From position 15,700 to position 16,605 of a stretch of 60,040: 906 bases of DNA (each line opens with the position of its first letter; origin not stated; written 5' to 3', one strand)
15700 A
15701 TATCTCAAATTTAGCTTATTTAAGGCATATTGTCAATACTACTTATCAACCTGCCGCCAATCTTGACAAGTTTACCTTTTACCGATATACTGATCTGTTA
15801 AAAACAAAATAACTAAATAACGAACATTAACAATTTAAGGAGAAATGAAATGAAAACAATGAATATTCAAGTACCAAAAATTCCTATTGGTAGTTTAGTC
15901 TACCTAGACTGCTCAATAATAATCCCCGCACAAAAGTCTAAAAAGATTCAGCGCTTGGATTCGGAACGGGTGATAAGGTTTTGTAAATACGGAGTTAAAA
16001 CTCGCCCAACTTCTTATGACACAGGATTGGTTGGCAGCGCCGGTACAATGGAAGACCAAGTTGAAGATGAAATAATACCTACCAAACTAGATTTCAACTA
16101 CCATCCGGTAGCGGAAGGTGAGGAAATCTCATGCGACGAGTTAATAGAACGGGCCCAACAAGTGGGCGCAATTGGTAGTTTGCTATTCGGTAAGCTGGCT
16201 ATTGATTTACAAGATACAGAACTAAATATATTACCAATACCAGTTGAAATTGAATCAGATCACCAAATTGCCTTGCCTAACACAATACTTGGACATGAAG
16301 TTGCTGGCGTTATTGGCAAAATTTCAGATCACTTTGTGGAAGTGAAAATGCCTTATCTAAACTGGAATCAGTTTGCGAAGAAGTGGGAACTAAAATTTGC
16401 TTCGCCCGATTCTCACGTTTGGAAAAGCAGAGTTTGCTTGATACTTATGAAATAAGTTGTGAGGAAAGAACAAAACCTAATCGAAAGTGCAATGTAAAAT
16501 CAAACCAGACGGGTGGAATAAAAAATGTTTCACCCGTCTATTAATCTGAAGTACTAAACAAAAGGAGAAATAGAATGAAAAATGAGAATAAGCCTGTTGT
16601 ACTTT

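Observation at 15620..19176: Tandem TrmB-headed cassette locus: conserved promoter, hairpin, peptide and terminator flanks around unrelated ORFs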

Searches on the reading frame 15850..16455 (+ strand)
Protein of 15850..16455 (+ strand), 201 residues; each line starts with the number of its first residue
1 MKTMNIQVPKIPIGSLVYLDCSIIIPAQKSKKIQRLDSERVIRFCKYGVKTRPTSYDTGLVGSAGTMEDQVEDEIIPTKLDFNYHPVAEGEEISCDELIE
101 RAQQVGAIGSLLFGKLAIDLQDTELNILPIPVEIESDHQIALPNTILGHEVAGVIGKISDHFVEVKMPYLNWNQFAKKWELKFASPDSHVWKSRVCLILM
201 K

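Call 7: search_protein_families(library=pfam, proteins=[window:15850-16455:+], max_evalue=1)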
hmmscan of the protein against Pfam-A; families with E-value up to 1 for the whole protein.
window:15850-16455:+ (201 aa): 3 families
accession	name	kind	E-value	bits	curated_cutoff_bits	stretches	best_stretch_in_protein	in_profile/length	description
PF15200.11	KRTDAP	-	0.037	14.3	27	1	163-189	51-77/77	Keratinocyte differentiation-associated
PF07708.16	Tash_PEST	-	0.1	13.2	22.4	1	130-138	8-16/18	Tash protein PEST motif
PF18905.5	DUF5661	-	0.2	12.5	27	0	115-164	7-51/65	Protein of unknown function (DUF5661)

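Call 10: find_encoding_contigs(protein=window:15850-16455:+, flank=10000, max_places=10)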
Protein window:15850-16455:+ (201 aa): 3 contigs read that carry it; 2 places shown.
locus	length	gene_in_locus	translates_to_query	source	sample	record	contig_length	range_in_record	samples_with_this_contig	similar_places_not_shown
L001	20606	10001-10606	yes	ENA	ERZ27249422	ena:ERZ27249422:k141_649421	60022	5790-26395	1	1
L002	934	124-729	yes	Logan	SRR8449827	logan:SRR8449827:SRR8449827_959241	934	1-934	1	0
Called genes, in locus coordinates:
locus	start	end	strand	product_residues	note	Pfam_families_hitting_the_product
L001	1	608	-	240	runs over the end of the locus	PF00483:NTP_transferase, PF01128:IspD (faint), PF12804:NTP_transf_3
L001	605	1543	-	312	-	-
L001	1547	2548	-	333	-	PF02388:FemAB, PF13480:Acetyltransf_6, PF02388:FemAB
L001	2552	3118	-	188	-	PF01330:RuvA_N, PF14520:HHH_5, PF07499:RuvA_C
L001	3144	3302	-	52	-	-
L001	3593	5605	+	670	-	PF00270:DEAD (faint), PF04851:ResIII, PF17757:UvrB_inter, PF27431:UvrB_3rd, PF00271:Helicase_C, PF12344:UvrB, PF02151:UVR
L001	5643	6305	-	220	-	PF00156:Pribosyltran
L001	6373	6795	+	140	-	PF01467:CTP_transf_like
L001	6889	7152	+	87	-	PF01649:Ribosomal_S20p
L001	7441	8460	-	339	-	PF06144:DNA_pol3_delta (weak), PF21694:DNA_pol3_delta_C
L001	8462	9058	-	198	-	-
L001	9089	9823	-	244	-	PF01978:TrmB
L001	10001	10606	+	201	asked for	-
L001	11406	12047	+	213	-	-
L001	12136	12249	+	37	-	-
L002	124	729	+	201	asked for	-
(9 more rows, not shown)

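Call 15: find_homologous_proteins(query=window:15850-16455:+, max_evalue=0.01)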
Query window:15850-16455:+ (201 aa): 1 proteins with E <= 0.01 among 75 candidates.
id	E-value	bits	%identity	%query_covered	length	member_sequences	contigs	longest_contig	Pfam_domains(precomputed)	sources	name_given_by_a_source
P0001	3.7e-128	443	100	99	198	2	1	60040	-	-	-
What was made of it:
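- Tried and rejected: ORF1 returned only itself (call 15).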

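Call 36: search_protein_families(library=padloc, proteins=[window:15850-16452:+], max_evalue=1)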
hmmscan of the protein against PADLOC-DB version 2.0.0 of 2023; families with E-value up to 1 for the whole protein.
seq(201 aa): 0 families

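Call 37: search_protein_families(library=phrogs, proteins=[window:15850-16452:+], max_evalue=1)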
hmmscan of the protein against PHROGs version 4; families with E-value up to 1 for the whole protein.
seq(201 aa): 0 families

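Call 60: search_protein_representatives(protein=window:15850-16455:+)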
Query: 201 residues. Proteins with E-value up to 0.001 (for the whole library): 14; up to 1e-10: 2; up to 1e-30: 2. The best 14 are listed.
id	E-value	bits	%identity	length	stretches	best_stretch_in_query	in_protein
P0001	1.2e-128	442.7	100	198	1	4-201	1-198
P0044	2.7e-43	164.1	48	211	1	11-201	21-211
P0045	7.4e-08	48.5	43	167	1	55-148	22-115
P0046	9.1e-08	48.2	41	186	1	26-135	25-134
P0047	1.4e-06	44.3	38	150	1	48-149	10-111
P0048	3.1e-06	43.2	40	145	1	51-146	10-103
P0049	3.3e-06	43.1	42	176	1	55-149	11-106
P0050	4.1e-06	42.8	39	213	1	47-148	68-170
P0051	9.3e-06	41.6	39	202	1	41-149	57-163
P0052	1.8e-05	40.7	37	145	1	55-150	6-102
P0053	2.9e-05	40.0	36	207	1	54-150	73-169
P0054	2.9e-04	36.7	34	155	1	53-155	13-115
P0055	4.2e-04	36.2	41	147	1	55-147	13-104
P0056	6.1e-04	35.7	36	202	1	47-147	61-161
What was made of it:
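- On Diversity-generating retroelement: phmmer E 7e-8 to 6e-4 against 1.8 billion proteins (call 60).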

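Call 64: search_solved_structures(query=A5, max_evalue=10)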
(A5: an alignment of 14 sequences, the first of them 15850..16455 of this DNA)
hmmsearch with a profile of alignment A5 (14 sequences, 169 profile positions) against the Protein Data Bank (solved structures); distinct sequences matched with E-value up to 10: 0.

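Call 65: search_protein_families(library=pfam, alignment_id=A5, max_evalue=0.1)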
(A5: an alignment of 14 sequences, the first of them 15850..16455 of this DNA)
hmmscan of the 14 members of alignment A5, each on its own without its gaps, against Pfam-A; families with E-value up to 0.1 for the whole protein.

A. member 1, window:15850-16455:+ (201 aa): 1 family
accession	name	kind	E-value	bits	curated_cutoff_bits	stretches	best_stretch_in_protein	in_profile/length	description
PF15200.11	KRTDAP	-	0.037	14.3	27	1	163-189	51-77/77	Keratinocyte differentiation-associated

B. families by the number of members that match (of 14 scanned): 3 families
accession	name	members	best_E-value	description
PF14903.11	WG_beta_rep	1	0.036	WG containing repeat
PF15200.11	KRTDAP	1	0.037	Keratinocyte differentiation-associated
PF06281.17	VP1_VP3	1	0.097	Structural protein VP1/VP3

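Call 66: find_encoding_contigs(protein=P0050, flank=6000, max_places=4)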
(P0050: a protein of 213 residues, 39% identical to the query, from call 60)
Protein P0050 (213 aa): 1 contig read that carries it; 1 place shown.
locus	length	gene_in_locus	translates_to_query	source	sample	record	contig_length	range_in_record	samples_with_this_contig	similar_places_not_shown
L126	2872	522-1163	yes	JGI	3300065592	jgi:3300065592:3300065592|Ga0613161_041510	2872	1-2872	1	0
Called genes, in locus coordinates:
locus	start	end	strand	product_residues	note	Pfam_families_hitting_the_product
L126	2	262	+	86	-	?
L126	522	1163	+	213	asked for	-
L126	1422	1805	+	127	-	-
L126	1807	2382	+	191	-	-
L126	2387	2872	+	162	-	?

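Call 67: list_cluster_members(proteins=[P0045, P0046, P0047, P0049, P0050, P0051, P0053, P0056, P0044, P0042])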
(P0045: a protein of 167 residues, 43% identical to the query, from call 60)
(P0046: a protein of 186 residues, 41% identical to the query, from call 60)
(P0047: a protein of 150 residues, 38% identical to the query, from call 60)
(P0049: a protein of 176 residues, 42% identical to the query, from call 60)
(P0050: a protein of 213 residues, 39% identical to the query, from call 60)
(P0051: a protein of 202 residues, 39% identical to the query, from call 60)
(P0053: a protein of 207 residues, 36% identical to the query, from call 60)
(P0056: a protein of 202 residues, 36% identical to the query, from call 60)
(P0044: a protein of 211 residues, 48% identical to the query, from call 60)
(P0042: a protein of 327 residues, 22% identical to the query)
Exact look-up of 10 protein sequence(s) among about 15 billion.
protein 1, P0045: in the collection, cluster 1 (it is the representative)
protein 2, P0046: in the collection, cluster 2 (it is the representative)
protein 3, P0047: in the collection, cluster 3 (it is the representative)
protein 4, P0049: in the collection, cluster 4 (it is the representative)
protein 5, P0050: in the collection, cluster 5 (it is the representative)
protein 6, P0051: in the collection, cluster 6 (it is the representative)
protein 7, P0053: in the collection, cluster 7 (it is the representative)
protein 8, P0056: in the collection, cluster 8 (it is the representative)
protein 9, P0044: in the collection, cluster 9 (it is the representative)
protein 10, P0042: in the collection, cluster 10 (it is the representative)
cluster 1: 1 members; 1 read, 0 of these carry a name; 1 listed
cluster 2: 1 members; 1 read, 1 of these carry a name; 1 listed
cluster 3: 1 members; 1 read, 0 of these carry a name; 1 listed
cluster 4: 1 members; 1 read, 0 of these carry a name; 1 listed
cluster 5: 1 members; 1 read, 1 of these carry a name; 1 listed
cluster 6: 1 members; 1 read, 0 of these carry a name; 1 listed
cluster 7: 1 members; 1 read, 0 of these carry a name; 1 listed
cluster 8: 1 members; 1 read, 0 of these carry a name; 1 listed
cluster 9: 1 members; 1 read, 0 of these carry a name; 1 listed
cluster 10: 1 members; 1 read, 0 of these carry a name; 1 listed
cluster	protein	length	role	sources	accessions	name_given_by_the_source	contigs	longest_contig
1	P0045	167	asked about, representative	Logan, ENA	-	-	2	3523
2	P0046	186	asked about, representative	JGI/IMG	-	hypothetical protein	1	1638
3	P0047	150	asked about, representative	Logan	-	-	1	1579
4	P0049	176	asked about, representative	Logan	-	-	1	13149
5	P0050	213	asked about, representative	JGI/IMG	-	hypothetical protein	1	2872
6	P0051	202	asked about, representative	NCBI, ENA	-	-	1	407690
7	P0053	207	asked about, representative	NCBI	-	-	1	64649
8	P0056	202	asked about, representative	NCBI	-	-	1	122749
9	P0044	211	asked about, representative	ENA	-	-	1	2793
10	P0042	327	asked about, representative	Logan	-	-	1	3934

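Call 68: find_encoding_contigs(protein=P0051, flank=6000, max_places=2)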
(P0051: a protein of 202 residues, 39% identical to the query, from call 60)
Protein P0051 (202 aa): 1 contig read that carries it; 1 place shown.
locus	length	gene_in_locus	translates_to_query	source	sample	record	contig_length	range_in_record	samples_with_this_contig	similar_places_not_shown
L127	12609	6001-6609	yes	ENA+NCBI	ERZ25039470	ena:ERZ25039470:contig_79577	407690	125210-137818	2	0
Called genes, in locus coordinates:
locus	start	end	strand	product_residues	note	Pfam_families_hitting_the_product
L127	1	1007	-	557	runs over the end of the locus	PF00664:ABC_membrane, PF02463:SMC_N, PF00005:ABC_tran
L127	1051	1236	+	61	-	PF00890:FAD_binding_2 (weak), PF07992:Pyr_redox_2 (weak)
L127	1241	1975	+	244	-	PF01266:DAO (faint), PF07992:Pyr_redox_2, PF13738:Pyr_redox_3, PF00070:Pyr_redox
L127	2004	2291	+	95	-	PF01909:NTP_transf_2, PF18765:Polbeta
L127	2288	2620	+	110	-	PF01934:HepT-like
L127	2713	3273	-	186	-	PF08207:EFP_N, PF01132:EFP, PF09285:Elong-fact-P_C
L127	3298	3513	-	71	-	PF01084:Ribosomal_S18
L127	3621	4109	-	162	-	PF00436:SSB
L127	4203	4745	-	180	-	PF01250:Ribosomal_S6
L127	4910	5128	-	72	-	-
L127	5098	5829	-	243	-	-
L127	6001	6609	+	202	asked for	-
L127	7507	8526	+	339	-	PF00078:RVT_1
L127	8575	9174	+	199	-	-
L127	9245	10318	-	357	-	PF01926:MMR_HSR1, PF02421:FeoB_N, PF06071:YchF-GTPase_C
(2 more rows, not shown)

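Call 69: find_encoding_contigs(protein=P0056, flank=6000, max_places=2)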
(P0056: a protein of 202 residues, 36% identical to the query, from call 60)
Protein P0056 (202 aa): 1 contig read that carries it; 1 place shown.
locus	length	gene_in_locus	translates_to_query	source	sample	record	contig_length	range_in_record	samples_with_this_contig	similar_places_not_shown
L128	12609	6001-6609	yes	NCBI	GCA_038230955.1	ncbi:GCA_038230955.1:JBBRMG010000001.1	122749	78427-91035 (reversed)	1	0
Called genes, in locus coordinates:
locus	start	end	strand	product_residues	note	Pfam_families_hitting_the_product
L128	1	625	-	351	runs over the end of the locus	PF08468:MTS_N, PF06325:PrmA (weak), PF05175:MTS, PF13847:Methyltransf_31 (weak)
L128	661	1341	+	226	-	PF01551:Peptidase_M23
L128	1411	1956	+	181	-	-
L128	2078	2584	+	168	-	PF05055:DUF677, PF06103:DUF948 (faint)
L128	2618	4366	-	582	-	PF00664:ABC_membrane, PF00005:ABC_tran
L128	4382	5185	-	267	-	PF13529:Peptidase_C39_2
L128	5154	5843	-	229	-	PF01479:S4, PF00849:PseudoU_synth_2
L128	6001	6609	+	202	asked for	-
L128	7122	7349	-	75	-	PF22296:bAvd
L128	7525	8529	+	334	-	PF00078:RVT_1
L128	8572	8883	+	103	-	-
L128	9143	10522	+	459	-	PF13522:GATase_6, PF13537:GATase_7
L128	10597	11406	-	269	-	PF03807:F420_oxidored, PF02153:PDH_N (faint), PF14748:P5CR_dimer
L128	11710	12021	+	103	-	-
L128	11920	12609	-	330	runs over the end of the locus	PF02899:Phage_int_SAM_1, PF13102:Phage_int_SAM_5 (weak), PF13495:Phage_int_SAM_4 (weak), PF00589:Phage_integrase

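Call 71: predict_structure(alignment_id=A5)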
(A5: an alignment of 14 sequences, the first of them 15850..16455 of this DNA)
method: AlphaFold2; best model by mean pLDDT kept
length: 201 residues; sequences in the alignment: 14
mean_pLDDT: 75.2   pTM: 0.75
mean pLDDT of the five models: 75.2, 73.4, 73.3, 72.6, 71.7
residues with pLDDT >= 90: 63; 70-90: 69; 50-70: 37; < 50: 32
segments of 3 or more residues with pLDDT < 50: 1-19, 25-28, 30-36
pLDDT, mean of each block of 10 residues (from residue 1): 35 43 51 50 70 80 73 84 94 95 95 86 68 82 87 55 80 91 89 93 84
secondary structure, 60 per line:
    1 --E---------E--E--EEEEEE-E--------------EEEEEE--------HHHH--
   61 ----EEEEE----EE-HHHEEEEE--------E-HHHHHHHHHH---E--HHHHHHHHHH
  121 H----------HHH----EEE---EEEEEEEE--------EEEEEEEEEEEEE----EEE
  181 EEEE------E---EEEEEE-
elements in order: E19-24 E41-46 H55-58 E65-69 E80-84 H95-104 H111-121 E139-141 E145-152 E161-173 E178-184 E195-200
